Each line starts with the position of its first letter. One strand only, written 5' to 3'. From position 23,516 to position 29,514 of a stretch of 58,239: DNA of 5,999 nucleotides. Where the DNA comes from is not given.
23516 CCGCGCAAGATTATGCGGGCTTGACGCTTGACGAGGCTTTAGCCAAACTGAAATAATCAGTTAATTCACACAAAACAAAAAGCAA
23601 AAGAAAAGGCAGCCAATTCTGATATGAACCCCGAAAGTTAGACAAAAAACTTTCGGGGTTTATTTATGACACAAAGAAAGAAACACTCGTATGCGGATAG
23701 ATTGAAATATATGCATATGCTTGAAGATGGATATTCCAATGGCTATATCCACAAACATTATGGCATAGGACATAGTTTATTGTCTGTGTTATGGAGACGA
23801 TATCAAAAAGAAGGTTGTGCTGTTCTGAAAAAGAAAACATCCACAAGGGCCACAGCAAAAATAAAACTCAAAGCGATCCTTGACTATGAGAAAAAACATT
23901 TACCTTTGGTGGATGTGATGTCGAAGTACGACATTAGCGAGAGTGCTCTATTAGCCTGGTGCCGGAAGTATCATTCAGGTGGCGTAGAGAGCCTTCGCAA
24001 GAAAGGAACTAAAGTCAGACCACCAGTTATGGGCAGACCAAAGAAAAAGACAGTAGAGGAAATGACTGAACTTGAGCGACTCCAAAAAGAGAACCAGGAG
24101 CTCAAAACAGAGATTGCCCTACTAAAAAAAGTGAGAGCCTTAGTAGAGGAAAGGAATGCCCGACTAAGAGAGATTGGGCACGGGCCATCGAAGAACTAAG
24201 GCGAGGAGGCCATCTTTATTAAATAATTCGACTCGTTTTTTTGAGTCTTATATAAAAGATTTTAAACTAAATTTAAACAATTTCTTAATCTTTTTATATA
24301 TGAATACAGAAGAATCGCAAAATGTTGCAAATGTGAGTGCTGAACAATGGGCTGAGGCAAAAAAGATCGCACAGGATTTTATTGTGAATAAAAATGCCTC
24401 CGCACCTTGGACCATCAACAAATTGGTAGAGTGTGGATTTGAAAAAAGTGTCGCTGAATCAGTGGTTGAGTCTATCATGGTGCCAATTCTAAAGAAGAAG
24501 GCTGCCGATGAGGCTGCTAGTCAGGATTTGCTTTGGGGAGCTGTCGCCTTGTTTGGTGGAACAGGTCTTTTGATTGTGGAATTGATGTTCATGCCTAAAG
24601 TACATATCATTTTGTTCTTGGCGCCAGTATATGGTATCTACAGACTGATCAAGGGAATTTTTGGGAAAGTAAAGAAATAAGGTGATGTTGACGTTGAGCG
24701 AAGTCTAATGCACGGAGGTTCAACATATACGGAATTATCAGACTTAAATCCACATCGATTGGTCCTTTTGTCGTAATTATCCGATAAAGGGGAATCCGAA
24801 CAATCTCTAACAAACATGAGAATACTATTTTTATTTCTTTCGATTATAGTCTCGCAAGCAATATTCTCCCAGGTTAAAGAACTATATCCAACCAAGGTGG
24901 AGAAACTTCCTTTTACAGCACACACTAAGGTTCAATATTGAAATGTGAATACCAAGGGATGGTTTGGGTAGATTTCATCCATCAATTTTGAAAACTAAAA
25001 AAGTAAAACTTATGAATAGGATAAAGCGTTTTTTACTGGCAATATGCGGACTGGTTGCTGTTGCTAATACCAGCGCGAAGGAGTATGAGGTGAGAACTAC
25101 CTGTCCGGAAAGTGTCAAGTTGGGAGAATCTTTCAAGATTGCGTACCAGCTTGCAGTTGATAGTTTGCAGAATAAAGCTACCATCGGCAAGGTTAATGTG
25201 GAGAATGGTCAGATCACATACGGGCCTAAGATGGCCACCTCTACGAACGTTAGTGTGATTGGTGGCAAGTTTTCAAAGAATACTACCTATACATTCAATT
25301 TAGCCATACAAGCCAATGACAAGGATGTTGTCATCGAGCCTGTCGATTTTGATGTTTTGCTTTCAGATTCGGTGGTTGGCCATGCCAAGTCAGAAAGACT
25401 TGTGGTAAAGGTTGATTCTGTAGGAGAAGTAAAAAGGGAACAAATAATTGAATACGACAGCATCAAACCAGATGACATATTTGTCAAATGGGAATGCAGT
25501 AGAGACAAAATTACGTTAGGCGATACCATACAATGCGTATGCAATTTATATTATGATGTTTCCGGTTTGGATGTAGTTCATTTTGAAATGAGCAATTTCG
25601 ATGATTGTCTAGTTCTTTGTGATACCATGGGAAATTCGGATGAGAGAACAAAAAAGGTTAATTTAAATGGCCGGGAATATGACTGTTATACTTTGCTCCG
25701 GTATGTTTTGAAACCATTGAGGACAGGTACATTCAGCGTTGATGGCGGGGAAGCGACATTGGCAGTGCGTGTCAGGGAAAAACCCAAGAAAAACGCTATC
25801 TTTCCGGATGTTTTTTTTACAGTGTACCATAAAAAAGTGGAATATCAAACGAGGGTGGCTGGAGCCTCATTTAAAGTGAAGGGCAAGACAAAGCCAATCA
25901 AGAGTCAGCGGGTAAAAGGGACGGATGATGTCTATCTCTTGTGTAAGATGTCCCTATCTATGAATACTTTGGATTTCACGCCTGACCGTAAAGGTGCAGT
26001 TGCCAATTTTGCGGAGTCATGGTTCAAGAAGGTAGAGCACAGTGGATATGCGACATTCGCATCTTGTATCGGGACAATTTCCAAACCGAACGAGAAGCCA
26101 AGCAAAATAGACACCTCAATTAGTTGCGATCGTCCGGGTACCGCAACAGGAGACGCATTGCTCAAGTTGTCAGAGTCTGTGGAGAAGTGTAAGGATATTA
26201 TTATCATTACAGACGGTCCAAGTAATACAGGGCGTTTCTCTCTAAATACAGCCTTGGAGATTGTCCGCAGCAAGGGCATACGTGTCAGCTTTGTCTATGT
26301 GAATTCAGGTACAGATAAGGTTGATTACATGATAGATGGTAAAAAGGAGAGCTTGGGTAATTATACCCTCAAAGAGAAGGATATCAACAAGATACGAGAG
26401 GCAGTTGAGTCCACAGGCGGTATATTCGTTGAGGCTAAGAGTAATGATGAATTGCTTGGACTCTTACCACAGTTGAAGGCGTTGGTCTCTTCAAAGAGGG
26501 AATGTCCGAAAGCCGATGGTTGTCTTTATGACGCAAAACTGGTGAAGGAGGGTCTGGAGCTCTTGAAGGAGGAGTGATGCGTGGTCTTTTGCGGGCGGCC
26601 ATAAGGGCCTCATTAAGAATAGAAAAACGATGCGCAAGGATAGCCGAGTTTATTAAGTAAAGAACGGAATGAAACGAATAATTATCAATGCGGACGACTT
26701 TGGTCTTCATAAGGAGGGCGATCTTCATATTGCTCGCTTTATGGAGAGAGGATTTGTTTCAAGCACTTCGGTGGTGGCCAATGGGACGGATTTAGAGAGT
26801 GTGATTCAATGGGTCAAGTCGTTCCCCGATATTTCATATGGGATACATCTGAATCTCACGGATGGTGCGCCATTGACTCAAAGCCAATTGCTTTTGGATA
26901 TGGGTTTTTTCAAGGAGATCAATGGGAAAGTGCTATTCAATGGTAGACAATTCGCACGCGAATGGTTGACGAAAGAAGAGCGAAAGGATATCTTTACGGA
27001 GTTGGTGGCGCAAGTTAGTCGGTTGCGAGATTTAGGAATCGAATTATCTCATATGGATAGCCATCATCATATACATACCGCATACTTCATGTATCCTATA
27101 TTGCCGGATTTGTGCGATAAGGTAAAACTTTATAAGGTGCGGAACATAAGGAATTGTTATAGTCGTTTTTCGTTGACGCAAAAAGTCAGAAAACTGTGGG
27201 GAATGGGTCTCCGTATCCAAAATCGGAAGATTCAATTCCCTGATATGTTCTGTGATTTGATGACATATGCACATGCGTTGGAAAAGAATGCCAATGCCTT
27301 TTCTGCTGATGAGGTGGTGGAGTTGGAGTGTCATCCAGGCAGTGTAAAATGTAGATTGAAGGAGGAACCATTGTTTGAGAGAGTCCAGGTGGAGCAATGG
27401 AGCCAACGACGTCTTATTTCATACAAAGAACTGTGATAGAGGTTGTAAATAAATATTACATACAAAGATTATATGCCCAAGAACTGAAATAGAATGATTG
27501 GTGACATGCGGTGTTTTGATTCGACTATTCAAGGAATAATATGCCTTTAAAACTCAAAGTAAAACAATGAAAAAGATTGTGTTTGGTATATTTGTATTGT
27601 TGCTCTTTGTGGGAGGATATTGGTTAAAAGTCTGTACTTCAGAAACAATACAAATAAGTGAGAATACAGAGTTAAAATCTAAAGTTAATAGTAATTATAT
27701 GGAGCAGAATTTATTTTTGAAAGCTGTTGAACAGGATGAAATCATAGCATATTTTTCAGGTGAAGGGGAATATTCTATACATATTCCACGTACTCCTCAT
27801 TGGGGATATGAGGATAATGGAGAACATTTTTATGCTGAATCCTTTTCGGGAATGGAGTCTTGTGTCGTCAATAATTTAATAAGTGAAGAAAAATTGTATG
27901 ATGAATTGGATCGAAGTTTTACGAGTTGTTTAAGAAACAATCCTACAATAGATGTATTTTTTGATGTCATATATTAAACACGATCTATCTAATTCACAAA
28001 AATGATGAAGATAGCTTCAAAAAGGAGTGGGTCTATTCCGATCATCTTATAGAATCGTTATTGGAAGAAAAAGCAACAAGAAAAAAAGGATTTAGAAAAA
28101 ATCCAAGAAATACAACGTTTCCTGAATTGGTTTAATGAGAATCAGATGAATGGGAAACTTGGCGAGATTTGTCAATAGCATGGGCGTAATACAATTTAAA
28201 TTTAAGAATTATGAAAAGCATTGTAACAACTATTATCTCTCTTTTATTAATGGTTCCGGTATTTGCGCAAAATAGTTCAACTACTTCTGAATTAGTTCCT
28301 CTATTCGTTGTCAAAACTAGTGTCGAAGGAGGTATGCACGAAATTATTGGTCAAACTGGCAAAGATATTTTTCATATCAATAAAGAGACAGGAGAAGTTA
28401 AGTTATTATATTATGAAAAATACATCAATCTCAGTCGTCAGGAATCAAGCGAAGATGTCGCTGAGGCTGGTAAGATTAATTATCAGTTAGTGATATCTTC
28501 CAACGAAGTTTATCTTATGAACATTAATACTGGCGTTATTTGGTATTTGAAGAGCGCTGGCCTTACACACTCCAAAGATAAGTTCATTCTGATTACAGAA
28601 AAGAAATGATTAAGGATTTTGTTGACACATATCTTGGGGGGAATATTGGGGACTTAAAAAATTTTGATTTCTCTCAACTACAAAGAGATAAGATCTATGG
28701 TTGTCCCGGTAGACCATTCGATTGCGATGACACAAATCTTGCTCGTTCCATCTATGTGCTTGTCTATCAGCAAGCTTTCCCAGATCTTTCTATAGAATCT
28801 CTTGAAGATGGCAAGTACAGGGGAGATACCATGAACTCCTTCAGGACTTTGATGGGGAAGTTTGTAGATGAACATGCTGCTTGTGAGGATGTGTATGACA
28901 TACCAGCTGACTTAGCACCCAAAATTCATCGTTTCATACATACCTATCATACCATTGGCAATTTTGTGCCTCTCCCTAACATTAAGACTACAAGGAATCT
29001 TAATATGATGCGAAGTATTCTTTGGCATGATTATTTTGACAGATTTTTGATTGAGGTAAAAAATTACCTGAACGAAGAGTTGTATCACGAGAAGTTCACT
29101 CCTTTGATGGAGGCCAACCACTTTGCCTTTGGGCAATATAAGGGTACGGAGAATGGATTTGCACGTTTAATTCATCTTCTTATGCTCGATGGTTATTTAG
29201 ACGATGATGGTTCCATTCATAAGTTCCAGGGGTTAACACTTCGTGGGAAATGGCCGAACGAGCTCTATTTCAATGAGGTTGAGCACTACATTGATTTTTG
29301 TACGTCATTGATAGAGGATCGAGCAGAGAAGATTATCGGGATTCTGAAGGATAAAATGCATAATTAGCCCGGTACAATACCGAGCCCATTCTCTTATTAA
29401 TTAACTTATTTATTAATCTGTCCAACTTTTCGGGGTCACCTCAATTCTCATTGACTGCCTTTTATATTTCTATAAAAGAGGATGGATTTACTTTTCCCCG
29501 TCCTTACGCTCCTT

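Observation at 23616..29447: IS3-type inverted repeats and a 4-bp duplication enclose a 5.8-kb unit in which cargo genes replace the transposase catalytic core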

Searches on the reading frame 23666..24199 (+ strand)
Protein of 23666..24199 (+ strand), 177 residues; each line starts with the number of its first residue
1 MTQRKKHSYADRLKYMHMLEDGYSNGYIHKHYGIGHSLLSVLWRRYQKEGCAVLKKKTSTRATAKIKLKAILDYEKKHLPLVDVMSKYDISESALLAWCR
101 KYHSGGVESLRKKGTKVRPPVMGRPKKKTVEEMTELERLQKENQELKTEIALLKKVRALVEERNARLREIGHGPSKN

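Call 6: search_protein_families(library=pfam, proteins=[window:23666-24199:+], max_evalue=0.01)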
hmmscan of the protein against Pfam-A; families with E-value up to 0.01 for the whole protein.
window:23666-24199:+ (177 aa): 4 families
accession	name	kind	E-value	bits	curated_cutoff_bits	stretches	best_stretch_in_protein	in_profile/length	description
PF13518.12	HTH_28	-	1.9e-12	47.5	25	1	67-113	2-47/52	Helix-turn-helix domain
PF13384.12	HTH_23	-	7.2e-05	22.9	24.6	0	62-110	2-49/50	Homeodomain-like domain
PF01527.26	HTH_Tnp_1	-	8.4e-05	23.2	24.1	1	60-151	5-75/75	Transposase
PF13565.12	HTH_32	-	0.00063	20.7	33.7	0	98-144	5-45/73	Homeodomain-like domain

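Call 7: find_encoding_contigs(protein=window:23666-24199:+, flank=8000, max_places=10)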
Protein window:23666-24199:+ (177 aa): 10 contigs read that carry it; 8 places shown.
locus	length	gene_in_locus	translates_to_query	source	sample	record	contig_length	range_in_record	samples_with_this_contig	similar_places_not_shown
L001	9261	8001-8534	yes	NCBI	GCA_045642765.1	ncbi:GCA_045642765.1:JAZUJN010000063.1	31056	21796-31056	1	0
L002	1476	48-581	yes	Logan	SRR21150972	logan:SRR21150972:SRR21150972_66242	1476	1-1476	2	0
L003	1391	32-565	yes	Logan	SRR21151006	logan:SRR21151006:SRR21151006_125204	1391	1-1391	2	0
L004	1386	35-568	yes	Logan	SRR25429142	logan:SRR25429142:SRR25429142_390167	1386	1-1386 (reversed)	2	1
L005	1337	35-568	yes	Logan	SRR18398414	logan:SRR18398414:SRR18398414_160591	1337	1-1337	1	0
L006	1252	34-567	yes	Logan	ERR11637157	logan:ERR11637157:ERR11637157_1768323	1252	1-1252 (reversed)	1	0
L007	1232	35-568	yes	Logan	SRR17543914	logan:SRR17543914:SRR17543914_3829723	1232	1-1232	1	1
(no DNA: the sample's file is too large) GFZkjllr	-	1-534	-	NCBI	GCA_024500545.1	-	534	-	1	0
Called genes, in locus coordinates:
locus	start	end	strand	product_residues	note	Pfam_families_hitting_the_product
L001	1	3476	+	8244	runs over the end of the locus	-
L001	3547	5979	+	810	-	PF00488:MutS_V, PF20297:MSSS, PF01713:Smr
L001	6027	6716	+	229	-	PF13505:OMP_b-brl (weak), PF13568:OMP_b-brl_2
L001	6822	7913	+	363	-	-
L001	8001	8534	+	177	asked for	PF13518:HTH_28 (weak)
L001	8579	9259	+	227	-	?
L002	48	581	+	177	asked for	PF13518:HTH_28 (weak)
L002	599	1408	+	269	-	PF13276:HTH_21, PF00665:rve, PF13683:rve_3, PF13333:rve_2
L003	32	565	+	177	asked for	PF13518:HTH_28 (weak)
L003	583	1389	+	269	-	?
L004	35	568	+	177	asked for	PF13518:HTH_28 (weak)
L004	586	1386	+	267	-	?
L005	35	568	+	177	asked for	PF13518:HTH_28 (weak)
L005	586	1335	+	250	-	?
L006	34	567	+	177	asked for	PF13518:HTH_28 (weak)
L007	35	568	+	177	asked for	PF13518:HTH_28 (weak)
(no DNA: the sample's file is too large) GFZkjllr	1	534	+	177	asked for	PF13518:HTH_28 (weak)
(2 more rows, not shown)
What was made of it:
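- On IS3 family (for the progenitor/sibling): Pfam rve is on record for it (call 7).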

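Call 17: search_protein_families(library=ncbifam, proteins=[window:23666-24199:+, L002:599-1408:+], max_evalue=0.01)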
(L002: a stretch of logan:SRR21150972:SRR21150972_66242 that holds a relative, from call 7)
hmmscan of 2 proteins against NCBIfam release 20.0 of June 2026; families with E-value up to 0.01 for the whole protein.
window:23666-24199:+ (177 aa): 5 families
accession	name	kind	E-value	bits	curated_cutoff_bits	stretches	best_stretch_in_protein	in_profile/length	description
NF033516.0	transpos_IS3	equivalog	3.4e-13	49.6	160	1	66-163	2-88/369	IS3 family transposase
NF033545.0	transpos_IS630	equivalog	1e-07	31.7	100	1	69-162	3-90/299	IS630 family transposase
NF033577.2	transpos_IS481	equivalog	0.00037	20.1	224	0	67-133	2-67/284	IS481 family transposase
NF038385.1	IS66_access_TnpA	equivalog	0.0055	16.3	150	0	87-152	114-180/190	IS66-like element accessory protein TnpA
NF051866.1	CtrAInhibSciP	equivalog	0.0071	16.5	100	0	65-112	36-83/90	CtrA inhibitor SciP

L002:599-1408:+ (269 aa): 4 families
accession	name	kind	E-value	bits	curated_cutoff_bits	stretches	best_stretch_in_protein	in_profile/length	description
NF033516.0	transpos_IS3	equivalog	3.3e-94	316.2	160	1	4-263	106-369/369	IS3 family transposase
NF033577.2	transpos_IS481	equivalog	1.8e-22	80.2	224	1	44-261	75-282/284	IS481 family transposase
NF033587.1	transpos_IS6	equivalog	3.1e-08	33.6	125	1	106-248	63-201/202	IS6 family transposase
NF033546.1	transpos_IS21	equivalog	1.5e-05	24.6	160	1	180-255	199-275/294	IS21 family transposase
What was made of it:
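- Its OrfB is a bona fide IS3 transposase with an rve domain (calls 7, 17).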

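Call 54: search_dna_similar(query=L002:599-1408:+, collection=plasmids, mode=protein, max_rows=15)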
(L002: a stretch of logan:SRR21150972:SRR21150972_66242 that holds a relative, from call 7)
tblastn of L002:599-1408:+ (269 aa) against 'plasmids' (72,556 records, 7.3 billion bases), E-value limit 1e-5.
The search stops at 5000 records and this limit was reached: more records match than are counted here, and every count below describes the 5000 best-scoring records only.
Records with a match: at least 5000; places in all: 14180; records where one place covers at least 80% of the query: 4902.
Best place of each record, by identity: <60% 5000.
By first word of the organism name: Klebsiella 1862; Escherichia 1050; Bacillus 390; Enterococcus 370; Enterobacter 269; Salmonella 264; Lactococcus 117; Shigella 99; Raoultella 55; Lactiplantibacillus 42; and 100 more.
By predicted mobility (MOB-suite, as given by PLSDB): conjugative 3361; non-mobilizable 1034; mobilizable 605.
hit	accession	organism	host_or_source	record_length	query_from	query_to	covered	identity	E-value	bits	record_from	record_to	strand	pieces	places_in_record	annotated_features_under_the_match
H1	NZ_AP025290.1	Treponema saccharophilum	-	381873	1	267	99%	54.3%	1e-90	300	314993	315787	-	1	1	IS3 family transposase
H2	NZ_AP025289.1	Treponema saccharophilum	-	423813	1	267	99%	54.3%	1e-90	300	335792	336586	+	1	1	IS3 family transposase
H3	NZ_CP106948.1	Bacillus thuringiensis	BGSC database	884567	4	268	99%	54.0%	6e-95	312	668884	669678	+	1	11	none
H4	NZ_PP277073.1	Bacillus cereus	-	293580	10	268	96%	55.2%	8e-96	315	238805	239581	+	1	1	IS3 family transposase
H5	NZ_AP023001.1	Bacillus cereus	-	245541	4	268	99%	53.6%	7e-93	306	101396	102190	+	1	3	none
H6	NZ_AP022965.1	Bacillus cereus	-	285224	4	268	99%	53.6%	7e-93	306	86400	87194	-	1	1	none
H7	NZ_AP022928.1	Bacillus cereus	-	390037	4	268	99%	53.6%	7e-93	306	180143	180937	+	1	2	none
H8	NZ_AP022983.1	Bacillus cereus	-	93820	4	268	99%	53.6%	8e-93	306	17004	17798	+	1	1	none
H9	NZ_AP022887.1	Bacillus cereus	-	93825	4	268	99%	53.6%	8e-93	306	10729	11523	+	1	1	IS3-like element ISBce15 family transposase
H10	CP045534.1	Bacillaceae bacterium C02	pure culture,surface sea water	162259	4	268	99%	53.6%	8e-93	306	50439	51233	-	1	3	record has no annotation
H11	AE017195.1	Bacillus cereus ATCC 10987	-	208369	4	268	99%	53.6%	8e-93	306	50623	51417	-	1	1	IS3-family transposase, OrfB | conserved hypothetical protein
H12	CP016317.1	Bacillus cereus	cell culture,Korean fermented food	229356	4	268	99%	53.6%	8e-93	306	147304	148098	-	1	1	integrase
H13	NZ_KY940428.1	Bacillus sp. (in: firmicutes)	soil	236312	4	268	99%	53.6%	8e-93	306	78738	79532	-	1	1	IS3-like element ISBce15 family transposase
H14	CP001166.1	Bacillus cereus H3081.97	-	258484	4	268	99%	53.6%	8e-93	306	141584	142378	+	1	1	IS3-family transposase, OrfB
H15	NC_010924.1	Bacillus cereus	-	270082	4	268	99%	53.6%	8e-93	306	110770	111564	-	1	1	IS3-like element ISBce15 family transposase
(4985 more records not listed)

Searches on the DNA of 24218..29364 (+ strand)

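Call 66: search_dna_similar(query=window:24218-29364:+, collection=plasmids, mode=near, max_rows=5)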
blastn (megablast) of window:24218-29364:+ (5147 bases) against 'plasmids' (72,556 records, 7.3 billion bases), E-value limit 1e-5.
No match.

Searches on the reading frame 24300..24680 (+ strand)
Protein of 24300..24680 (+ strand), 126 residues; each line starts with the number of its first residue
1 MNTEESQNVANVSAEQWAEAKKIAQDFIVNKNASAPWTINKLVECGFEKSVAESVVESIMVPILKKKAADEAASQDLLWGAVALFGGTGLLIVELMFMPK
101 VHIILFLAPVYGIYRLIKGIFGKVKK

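Call 6: search_protein_families(library=pfam, proteins=[window:24303-24680:+], max_evalue=0.01)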
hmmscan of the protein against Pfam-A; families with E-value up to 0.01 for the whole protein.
window:24303-24680:+ (125 aa): 0 families

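Call 16: search_protein_families(library=padloc, proteins=[window:24303-24680:+], max_evalue=0.01)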
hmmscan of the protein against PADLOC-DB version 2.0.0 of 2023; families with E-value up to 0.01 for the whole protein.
window:24303-24680:+ (125 aa): 0 families

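Call 17: search_protein_families(library=ncbifam, proteins=[window:24303-24680:+], max_evalue=0.01)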
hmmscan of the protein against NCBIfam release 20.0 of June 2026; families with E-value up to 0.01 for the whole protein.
window:24303-24680:+ (125 aa): 0 families

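Call 43: find_encoding_contigs(protein=window:24300-24680:+, flank=8000, max_places=10)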
Protein window:24300-24680:+ (126 aa): 1 contig read that carries it; 1 place shown.
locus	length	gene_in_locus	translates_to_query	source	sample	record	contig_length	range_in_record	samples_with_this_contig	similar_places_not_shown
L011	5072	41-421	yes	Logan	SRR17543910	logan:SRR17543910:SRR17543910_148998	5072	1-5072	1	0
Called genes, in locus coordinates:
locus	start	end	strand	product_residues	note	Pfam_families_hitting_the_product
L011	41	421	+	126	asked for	-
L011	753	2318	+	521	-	PF13584:BatD (faint)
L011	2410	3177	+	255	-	PF04794:YdjC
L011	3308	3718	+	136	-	-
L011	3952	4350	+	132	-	-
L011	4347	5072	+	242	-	?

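Call 46: search_protein_families(library=phrogs, proteins=[window:24300-24680:+], max_evalue=0.01)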
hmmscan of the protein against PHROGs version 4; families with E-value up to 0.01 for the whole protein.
window:24300-24680:+ (126 aa): 0 families
